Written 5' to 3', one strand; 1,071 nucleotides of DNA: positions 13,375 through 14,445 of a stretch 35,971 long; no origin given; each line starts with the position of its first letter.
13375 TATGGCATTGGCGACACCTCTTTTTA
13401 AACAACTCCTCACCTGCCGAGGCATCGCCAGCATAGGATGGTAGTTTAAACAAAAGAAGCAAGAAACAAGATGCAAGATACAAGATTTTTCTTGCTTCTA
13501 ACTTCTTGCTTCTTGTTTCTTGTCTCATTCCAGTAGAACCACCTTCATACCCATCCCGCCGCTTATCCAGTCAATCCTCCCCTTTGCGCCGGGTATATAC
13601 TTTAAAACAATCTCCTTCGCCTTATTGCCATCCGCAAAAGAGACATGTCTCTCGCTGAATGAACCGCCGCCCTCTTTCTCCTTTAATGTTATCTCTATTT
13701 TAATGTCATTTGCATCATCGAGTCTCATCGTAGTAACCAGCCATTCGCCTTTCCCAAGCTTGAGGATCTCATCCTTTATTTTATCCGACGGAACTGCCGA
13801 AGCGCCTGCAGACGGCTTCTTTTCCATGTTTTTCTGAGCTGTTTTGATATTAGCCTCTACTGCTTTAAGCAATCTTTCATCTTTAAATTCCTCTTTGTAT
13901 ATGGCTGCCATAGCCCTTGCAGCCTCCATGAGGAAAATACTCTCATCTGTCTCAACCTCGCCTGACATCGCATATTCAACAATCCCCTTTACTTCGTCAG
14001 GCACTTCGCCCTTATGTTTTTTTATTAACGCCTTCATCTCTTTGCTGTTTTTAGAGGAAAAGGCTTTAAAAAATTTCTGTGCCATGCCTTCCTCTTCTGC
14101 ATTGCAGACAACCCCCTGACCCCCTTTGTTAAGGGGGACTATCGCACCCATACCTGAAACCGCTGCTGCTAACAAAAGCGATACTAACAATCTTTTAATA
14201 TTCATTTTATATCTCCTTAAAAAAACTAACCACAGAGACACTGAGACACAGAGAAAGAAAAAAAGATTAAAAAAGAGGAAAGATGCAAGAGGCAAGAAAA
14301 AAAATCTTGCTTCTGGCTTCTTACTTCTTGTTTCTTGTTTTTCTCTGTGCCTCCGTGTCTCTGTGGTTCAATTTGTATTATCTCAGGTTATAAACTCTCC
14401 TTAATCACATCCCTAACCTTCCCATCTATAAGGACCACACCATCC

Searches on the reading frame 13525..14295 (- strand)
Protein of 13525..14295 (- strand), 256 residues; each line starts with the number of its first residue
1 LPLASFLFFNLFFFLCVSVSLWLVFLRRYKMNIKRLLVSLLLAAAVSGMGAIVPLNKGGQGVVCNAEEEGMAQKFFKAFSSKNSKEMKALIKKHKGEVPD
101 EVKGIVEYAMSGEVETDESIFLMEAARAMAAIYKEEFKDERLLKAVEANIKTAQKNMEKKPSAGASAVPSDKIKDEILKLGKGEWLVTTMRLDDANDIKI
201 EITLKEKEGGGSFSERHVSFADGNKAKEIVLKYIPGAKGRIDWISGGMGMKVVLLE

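Call 15: search_protein_families(library=pfam, proteins=[window:13525-14295:-])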
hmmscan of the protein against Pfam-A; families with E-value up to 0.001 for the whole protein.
window:13525-14295:- (256 aa): 0 families

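Call 48: find_homologous_proteins(query=window:13528-14205:-, max_evalue=0.00001)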
Query seq(226 aa) (226 aa): 30 proteins with E <= 0.00001 among 1255 candidates.
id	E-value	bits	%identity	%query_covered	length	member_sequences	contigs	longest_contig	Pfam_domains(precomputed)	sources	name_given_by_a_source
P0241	7.6e-112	390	91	85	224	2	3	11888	-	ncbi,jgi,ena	-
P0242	4.6e-104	364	82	100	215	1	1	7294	-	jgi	jgi:hypothetical protein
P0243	5.0e-65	237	56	100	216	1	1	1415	-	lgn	-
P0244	3.0e-64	234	61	85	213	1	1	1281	-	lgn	-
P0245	4.8e-64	234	56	100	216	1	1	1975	-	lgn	-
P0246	8.7e-64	233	55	100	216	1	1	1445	-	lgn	-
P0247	9.5e-64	233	61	88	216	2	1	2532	-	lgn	-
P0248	2.2e-63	232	55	100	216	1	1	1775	-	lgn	-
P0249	3.7e-63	231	54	100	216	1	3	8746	-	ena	-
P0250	1.2e-61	226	55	100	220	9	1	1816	-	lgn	-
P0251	5.3e-61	224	53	98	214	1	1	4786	-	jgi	-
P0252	5.2e-58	214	57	86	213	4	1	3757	-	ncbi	-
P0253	9.1e-58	213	53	99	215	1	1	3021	-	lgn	-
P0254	2.8e-57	212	53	95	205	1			-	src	-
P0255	3.3e-57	211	52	98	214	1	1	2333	-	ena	-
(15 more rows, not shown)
